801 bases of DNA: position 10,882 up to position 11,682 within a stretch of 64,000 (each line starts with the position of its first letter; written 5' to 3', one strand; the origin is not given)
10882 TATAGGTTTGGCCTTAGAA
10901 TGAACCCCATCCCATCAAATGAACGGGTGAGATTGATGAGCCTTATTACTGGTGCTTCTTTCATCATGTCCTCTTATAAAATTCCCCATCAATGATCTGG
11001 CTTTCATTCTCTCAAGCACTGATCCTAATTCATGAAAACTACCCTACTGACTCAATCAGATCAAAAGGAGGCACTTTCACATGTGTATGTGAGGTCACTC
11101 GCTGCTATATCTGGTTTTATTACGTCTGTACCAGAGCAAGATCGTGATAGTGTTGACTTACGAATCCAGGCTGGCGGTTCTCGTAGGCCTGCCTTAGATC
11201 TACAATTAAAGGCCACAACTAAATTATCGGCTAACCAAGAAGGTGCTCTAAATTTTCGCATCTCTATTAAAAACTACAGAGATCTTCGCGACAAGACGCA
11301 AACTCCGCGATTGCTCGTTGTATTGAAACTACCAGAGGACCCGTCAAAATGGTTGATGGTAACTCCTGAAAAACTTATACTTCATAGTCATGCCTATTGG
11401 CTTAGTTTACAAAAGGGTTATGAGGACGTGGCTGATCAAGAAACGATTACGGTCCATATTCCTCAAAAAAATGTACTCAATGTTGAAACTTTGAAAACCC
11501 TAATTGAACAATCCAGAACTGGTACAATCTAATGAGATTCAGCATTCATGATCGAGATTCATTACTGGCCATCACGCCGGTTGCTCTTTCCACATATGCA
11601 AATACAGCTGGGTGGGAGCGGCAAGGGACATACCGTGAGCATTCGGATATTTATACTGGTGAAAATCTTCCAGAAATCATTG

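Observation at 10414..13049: Two-gene cassette (DUF4365-like nuclease-fold protein plus 382-aa unknown) bracketed by direct repeats of an ISL3 transposase 3' fragment: candidate mobile defence/addiction module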

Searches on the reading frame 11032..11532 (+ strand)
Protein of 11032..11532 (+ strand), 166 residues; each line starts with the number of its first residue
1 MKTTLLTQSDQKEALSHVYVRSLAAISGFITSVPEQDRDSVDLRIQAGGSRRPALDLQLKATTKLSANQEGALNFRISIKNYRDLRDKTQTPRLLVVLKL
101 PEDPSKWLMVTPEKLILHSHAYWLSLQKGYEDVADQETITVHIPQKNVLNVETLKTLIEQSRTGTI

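Call 3: search_protein_families(library=pfam, proteins=[window:11032-11532:+], max_evalue=1)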
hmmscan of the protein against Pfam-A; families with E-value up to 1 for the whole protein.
window:11032-11532:+ (166 aa): 1 family
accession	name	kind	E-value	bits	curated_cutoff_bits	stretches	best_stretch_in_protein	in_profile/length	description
PF14280.11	DUF4365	-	1.6e-19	70.7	24.3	1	13-159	1-137/139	Domain of unknown function (DUF4365)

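Call 4: search_protein_families(library=padloc, proteins=[window:11032-11532:+], max_evalue=1)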
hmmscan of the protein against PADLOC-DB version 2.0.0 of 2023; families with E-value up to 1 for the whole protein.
window:11032-11532:+ (166 aa): 25 families
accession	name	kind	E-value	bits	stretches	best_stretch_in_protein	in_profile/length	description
PDLC04278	PDC-M02A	-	5.9e-51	170.8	1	6-164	3-164/167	-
PDLC04297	PDC-M02A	-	1.3e-47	159.7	1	7-164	2-162/165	-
PDLC04291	PDC-M02A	-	8.3e-35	118.3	1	5-164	9-173/176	-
PDLC04277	PDC-M02A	-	9e-34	114.9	1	6-161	2-163/169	-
PDLC04282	PDC-M02A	-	2.3e-32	110.1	1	6-161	16-175/182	-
PDLC04290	PDC-M02A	-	5.6e-32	108.8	1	6-163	2-165/170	-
PDLC04273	PDC-M02A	-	2.6e-29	100.5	1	9-162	7-164/172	-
PDLC04292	PDC-M02A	-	1.1e-27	95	1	17-162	12-164/169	-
PDLC04276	PDC-M02A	-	2.9e-27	93.5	1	7-164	20-181/184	-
PDLC04287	PDC-M02A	-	9.5e-27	92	1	5-160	3-168/182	-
PDLC04295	PDC-M02A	-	5.3e-25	86.2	1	11-159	50-195/203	-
PDLC04284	PDC-M02A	-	7.4e-25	85.6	1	6-160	19-179/188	-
PDLC04286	PDC-M02A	-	5.3e-23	79.9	1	8-162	6-156/167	-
PDLC04280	PDC-M02A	-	1e-21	75.4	1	6-159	15-173/182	-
PDLC04279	PDC-M02A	-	2.1e-21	74.7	1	10-164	13-176/179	-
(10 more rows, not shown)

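Call 5: search_protein_families(library=ncbifam, proteins=[window:11032-11532:+], max_evalue=1)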
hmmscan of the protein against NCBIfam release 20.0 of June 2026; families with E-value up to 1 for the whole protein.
window:11032-11532:+ (166 aa): 1 family
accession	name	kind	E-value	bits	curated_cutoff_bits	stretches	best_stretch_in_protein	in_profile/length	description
TIGR02349.1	DnaJ_bact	equivalog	0.015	14.7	377.2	1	10-90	265-344/354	molecular chaperone DnaJ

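Call 11: search_solved_structures(query=window:11032-11532:+, max_evalue=10, show_alignments=3)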
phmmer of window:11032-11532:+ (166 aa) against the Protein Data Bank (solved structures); distinct sequences matched with E-value up to 10: 1.
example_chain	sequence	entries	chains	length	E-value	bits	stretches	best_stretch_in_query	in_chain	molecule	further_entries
7a6h_K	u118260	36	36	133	0.18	14.9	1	26-86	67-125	DNA-directed RNA polymerases I and III subunit RPAC2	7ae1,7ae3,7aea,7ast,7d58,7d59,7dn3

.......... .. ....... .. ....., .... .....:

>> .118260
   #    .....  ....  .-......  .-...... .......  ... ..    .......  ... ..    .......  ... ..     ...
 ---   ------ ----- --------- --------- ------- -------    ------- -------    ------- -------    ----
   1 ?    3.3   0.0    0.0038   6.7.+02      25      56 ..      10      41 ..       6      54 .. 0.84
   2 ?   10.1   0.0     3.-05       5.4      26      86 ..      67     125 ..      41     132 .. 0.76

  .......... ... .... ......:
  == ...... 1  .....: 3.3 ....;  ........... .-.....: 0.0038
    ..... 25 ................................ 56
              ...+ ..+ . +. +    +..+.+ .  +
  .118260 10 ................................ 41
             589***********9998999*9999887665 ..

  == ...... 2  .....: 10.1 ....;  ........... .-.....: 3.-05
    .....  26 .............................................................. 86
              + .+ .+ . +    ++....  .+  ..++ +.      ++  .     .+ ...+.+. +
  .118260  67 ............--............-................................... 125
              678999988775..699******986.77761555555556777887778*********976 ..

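Call 29: find_homologous_proteins(query=window:11032-11532:+)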
Query window:11032-11532:+ (166 aa): 560 proteins with E <= 0.001 among 595 candidates; the best 120 are listed.
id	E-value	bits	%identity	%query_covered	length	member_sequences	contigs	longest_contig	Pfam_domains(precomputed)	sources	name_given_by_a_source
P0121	6.9e-92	323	91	100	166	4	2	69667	PF14280.12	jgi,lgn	-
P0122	3.2e-65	236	68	100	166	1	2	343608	PF14280.12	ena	-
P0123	1.1e-64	235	68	100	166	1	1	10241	PF14280.12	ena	-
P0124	1.1e-64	235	67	98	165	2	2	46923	PF14280.12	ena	-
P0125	1.5e-64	234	65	100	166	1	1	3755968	PF14280.12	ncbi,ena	-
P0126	3.6e-64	233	67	100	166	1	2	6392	PF14280.12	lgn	-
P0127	6.5e-64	232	67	100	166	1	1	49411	PF14280.12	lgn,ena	-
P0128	2.6e-63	230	66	98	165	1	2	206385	PF14280.12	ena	-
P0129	3.8e-63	230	67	98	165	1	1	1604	PF14280.12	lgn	-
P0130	5.4e-63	229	67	98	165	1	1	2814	PF14280.12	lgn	-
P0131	5.6e-63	229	68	98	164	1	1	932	PF14280.12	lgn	-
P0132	1.5e-62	228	64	100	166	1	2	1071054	PF14280.12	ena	-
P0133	1.7e-62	228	67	98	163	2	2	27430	PF14280.12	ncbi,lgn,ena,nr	ncbi:MAG: DUF4365 domain-containing protein [bacterium]|nr:DUF4365 domain-containing protein [bacter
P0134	3.5e-62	227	66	100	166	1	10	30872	PF14280.12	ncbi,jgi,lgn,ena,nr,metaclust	ncbi:MAG: DUF4365 domain-containing protein [Acidobacteria bacterium]|nr:DUF4365 domain-containing p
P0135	3.9e-62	226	66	98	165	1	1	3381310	PF14280.12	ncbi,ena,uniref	ncbi:DUF4365 domain-containing protein [Candidatus Spongiisocius sp.]|uniref:DUF4365 domain-containi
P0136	5.1e-62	226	65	100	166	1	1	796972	PF14280.12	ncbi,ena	-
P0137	6.3e-62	226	64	100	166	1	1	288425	PF14280.12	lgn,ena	-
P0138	6.5e-62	226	64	100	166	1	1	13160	PF14280.12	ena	-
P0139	8.0e-62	225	64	100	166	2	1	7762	PF14280.12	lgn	-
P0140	8.4e-62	225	64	100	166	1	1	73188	PF14280.12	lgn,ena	-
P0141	1.2e-61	225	66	100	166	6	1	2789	PF14280.12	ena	-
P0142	1.4e-61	225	64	100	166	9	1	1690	PF14280.12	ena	-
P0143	1.6e-61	224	66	100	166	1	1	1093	PF14280.12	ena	-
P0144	1.6e-61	224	66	98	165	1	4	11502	PF14280.12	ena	-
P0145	1.8e-61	224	66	100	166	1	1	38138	PF14280.12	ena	-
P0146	2.0e-61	224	66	100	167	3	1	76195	PF14280.12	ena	-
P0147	2.4e-61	224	65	100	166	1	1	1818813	PF14280.12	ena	-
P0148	3.2e-61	223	64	100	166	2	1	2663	PF14280.12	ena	-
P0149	4.5e-61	223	64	100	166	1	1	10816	PF14280.12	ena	-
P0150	5.5e-61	223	66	100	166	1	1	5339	PF14280.12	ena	-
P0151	6.0e-61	223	64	100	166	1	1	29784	PF14280.12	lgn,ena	-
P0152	6.1e-61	223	64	100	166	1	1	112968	PF14280.12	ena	-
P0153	6.3e-61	223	66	100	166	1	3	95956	PF14280.12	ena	-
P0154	6.5e-61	222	66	100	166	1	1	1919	PF14280.12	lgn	-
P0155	7.6e-61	222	64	100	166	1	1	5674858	PF14280.12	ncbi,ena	-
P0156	7.8e-61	222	65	100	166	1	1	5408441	PF14280.12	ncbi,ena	-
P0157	7.8e-61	222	63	98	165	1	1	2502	PF14280.12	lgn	-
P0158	8.0e-61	222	64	100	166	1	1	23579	PF14280.12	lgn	-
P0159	8.5e-61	222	63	100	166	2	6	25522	PF14280.12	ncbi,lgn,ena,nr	ncbi:MAG: DUF4365 domain-containing protein [Albidovulum sp.]|nr:DUF4365 domain-containing protein [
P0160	8.6e-61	222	64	100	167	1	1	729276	PF14280.12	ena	-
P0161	8.8e-61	222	64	100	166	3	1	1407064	PF14280.12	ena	-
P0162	1.3e-60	221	64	98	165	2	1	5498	PF14280.12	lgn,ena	-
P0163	1.5e-60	221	65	100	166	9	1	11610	PF14280.12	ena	-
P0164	2.2e-60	221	65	100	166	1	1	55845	PF14280.12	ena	-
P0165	2.3e-60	221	64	100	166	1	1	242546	PF14280.12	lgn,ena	-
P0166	3.4e-60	220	63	100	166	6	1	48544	PF14280.12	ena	-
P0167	3.6e-60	220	64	100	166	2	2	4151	PF14280.12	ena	-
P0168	3.9e-60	220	63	98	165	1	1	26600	PF14280.12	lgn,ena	-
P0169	4.0e-60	220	65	98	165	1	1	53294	PF14280.12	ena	-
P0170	4.1e-60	220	66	98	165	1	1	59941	PF14280.12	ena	-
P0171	4.1e-60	220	65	98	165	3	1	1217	PF14280.12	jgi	-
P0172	4.1e-60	220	65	99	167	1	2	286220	PF14280.12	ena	-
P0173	4.4e-60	220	65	100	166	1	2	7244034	PF14280.12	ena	-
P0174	5.8e-60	219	64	98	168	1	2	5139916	PF14280.12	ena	-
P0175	6.2e-60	219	65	100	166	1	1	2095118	PF14280.12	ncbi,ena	-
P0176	6.9e-60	219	66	98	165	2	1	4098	PF14280.12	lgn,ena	-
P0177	9.0e-60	219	61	100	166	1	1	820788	PF14280.12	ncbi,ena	-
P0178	1.1e-59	218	64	98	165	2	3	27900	PF14280.12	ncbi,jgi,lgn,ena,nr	ncbi:MAG: DUF4365 domain-containing protein [Bryobacterales bacterium]|nr:DUF4365 domain-containing 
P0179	1.1e-59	218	63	100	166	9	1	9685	PF14280.12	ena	-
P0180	1.3e-59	218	64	100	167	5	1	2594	PF14280.12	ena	-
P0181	1.3e-59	218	64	100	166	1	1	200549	PF14280.12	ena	-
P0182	1.5e-59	218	62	100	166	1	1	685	PF14280.12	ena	-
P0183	1.7e-59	218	61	100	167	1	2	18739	PF14280.12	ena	-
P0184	1.8e-59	218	64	100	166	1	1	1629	PF14280.12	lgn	-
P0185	2.2e-59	217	64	100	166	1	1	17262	PF14280.12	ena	-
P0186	2.6e-59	217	63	100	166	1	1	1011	PF14280.12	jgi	-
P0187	4.1e-59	217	63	100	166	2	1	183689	PF14280.12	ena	-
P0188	5.8e-59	216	64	100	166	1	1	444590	PF14280.12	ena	-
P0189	6.0e-59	216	63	100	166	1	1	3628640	PF14280.12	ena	-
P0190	6.5e-59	216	64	100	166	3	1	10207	PF14280.12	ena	-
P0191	7.3e-59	216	60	100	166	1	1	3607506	PF14280.12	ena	-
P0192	7.5e-59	216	63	100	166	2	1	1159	PF14280.12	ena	-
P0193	7.8e-59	216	63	100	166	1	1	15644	PF14280.12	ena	-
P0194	8.2e-59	216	64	100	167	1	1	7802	PF14280.12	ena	-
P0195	9.3e-59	215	63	100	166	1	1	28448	PF14280.12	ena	-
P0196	9.6e-59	215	63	100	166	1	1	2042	PF14280.12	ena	-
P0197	1.0e-58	215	62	100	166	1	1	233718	PF14280.12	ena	-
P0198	1.0e-58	215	65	100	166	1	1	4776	PF14280.12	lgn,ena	-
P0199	1.1e-58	215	62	100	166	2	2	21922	PF14280.12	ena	-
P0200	1.1e-58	215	63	100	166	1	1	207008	PF14280.12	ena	-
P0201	1.2e-58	215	63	100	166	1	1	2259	PF14280.12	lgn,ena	-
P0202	1.3e-58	215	63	99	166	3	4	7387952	PF14280.12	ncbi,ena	-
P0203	1.3e-58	215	63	100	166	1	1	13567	PF14280.12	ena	-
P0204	1.4e-58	215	63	100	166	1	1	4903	PF14280.12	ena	-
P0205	1.4e-58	215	64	100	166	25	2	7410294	PF14280.12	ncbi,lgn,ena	-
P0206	1.5e-58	215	63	98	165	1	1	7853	PF14280.12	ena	-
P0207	1.9e-58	214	63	100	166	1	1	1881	PF14280.12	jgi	jgi:hypothetical protein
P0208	2.5e-58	214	65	100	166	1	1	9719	PF14280.12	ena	-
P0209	2.5e-58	214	63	100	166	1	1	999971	PF14280.12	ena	-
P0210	2.5e-58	214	62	100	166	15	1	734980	PF14280.12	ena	-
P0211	2.5e-58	214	63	100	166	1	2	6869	PF14280.12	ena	-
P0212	2.6e-58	214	63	100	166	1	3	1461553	PF14280.12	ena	-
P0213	3.1e-58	214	60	100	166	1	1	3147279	PF14280.12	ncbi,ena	-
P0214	3.4e-58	214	63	100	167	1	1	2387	PF14280.12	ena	-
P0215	3.5e-58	214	63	100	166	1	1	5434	PF14280.12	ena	-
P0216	3.5e-58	214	63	100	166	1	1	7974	PF14280.12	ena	-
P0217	4.0e-58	213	64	100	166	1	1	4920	PF14280.12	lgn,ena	-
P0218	4.3e-58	213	60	100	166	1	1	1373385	PF14280.12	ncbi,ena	-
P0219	4.6e-58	213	63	100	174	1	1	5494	PF14280.12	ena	-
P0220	4.7e-58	213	60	100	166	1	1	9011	PF14280.12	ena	-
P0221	4.7e-58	213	62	100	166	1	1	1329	PF14280.12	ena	-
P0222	5.0e-58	213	63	100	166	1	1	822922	PF14280.12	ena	-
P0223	5.4e-58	213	63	100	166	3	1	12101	PF14280.12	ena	-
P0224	6.0e-58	213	61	100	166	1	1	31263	PF14280.12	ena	-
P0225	7.6e-58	213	61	100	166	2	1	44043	PF14280.12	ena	-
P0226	7.7e-58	212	62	100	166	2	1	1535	PF14280.12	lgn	-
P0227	7.7e-58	212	63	100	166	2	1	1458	PF14280.12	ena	-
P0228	8.3e-58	212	63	100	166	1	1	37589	PF14280.12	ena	-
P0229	8.4e-58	212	63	98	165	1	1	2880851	PF14280.12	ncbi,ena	-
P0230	9.0e-58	212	63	100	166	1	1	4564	PF14280.12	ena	-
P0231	9.3e-58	212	63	100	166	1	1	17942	PF14280.12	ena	-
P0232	9.4e-58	212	63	100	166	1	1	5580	PF14280.12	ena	-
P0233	9.6e-58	212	64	98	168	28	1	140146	PF14280.12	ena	-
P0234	9.7e-58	212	63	100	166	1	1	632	PF14280.12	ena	-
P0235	9.8e-58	212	63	100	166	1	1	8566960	PF14280.12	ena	-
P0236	9.9e-58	212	63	98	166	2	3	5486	PF14280.12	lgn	-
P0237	1.2e-57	212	61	100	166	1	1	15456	PF14280.12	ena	-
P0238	1.2e-57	212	61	100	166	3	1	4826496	PF14280.12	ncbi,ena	-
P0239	1.2e-57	212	60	100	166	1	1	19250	PF14280.12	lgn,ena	-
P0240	1.3e-57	212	63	100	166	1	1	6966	PF14280.12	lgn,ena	-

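Call 33: search_solved_structures(query=A2, max_evalue=10, show_alignments=3)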
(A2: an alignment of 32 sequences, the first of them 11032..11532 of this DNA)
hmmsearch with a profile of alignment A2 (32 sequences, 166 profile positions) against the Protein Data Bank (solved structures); distinct sequences matched with E-value up to 10: 1.
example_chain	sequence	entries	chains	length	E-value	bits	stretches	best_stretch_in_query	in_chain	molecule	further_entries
7a6h_K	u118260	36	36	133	0.026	17.2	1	26-87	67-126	DNA-directed RNA polymerases I and III subunit RPAC2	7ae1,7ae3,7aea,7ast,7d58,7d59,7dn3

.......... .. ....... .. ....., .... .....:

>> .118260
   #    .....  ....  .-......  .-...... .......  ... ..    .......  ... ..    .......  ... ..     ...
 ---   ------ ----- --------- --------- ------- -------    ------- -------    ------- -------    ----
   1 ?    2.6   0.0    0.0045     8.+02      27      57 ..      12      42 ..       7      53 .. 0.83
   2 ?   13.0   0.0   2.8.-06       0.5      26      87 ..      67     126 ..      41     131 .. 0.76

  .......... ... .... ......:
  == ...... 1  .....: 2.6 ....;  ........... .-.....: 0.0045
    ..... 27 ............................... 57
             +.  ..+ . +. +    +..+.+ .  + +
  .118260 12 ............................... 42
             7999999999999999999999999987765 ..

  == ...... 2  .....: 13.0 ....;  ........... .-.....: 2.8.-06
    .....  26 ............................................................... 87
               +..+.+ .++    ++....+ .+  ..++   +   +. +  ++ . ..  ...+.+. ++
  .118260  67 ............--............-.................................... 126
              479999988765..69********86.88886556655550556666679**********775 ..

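Call 34: find_encoding_contigs(protein=P0121, flank=8000, max_places=4)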
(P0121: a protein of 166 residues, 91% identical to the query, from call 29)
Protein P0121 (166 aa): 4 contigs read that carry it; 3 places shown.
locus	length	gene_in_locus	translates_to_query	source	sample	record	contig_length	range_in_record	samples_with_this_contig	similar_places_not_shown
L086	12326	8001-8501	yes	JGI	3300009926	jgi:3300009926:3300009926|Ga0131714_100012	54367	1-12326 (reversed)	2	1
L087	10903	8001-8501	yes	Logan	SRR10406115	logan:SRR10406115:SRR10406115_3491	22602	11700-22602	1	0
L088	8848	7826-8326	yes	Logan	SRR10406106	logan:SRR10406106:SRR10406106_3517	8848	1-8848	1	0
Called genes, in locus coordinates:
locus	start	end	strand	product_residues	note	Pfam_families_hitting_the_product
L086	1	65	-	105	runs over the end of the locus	PF02699:YajC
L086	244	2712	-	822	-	PF17764:PriA_3primeBD, PF00270:DEAD, PF04851:ResIII, PF18319:Zn_ribbon_PriA, PF00271:Helicase_C, PF18074:PriA_C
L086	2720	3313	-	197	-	PF00583:Acetyltransf_1 (weak)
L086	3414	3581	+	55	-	PF24460:DUF7575 (faint)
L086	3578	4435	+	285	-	PF08007:JmjC_2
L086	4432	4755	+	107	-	-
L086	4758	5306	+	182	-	PF00293:NUDIX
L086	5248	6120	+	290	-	PF00520:Ion_trans, PF07885:Ion_trans_2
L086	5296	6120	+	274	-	PF00520:Ion_trans, PF07885:Ion_trans_2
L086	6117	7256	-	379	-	PF00278:Orn_DAP_Arg_deC, PF02784:Orn_Arg_deC_N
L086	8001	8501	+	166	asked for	PF14280:DUF4365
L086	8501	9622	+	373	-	-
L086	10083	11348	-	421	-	-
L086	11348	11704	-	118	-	-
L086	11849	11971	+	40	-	-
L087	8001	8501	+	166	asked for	PF14280:DUF4365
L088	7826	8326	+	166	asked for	PF14280:DUF4365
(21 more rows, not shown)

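Call 48: predict_structure(alignment_id=A2)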
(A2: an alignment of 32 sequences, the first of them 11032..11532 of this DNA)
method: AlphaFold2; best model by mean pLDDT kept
length: 166 residues; sequences in the alignment: 32
mean_pLDDT: 76.6   pTM: 0.75
mean pLDDT of the five models: 76.6, 50.1, 39.5, 35.6, 34.9
residues with pLDDT >= 90: 11; 70-90: 118; 50-70: 28; < 50: 9
segments of 3 or more residues with pLDDT < 50: 1-6
pLDDT, mean of each block of 10 residues (from residue 1): 50 74 76 59 64 76 79 88 84 86 79 71 85 82 89 85 73
secondary structure, 60 per line:
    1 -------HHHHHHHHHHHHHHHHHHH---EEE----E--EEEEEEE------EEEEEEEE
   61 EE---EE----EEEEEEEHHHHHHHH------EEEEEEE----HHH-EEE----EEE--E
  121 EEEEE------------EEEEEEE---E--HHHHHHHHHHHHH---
elements in order: H8-26 E30-32 E40-46 E53-62 E72-78 H79-86 E93-99 E108-110 E115-117 E120-125 E138-144 H151-163

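Call 68: search_protein_families(library=phrogs, proteins=[window:11032-11532:+], max_evalue=0.01)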
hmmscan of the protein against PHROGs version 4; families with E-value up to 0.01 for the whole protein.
window:11032-11532:+ (166 aa): 1 family
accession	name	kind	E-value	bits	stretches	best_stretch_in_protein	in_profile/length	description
phrog_27905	-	unknown function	1.4e-21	78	1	6-164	2-164/167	-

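Call 78: list_cluster_members(proteins=[window:11032-11532:+, window:11532-12680:+])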
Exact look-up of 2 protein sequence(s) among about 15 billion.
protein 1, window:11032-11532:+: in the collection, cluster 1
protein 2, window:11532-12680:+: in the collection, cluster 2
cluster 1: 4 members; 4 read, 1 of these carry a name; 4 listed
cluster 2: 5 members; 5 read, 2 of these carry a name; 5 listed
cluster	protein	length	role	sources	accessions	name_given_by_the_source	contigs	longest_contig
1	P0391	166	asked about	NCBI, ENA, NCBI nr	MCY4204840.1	MAG: DUF4365 domain-containing protein [Bacteroidetes bacterium] | DUF4365 domain-containing protein [Bacteroidota bacterium]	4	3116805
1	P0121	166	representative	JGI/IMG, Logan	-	-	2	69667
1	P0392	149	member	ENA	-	-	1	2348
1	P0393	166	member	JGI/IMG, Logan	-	-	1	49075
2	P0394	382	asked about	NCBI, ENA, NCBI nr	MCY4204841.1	MAG: hypothetical protein OXE92_03845 [Bacteroidetes bacterium] | hypothetical protein [Bacteroidota bacterium]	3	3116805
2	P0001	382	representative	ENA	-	-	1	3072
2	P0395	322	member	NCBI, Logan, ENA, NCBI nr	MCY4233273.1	MAG: hypothetical protein OXE59_05980 [Bacteroidetes bacterium] | hypothetical protein [Bacteroidota bacterium]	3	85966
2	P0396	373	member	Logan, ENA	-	-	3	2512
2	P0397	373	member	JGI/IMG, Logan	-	-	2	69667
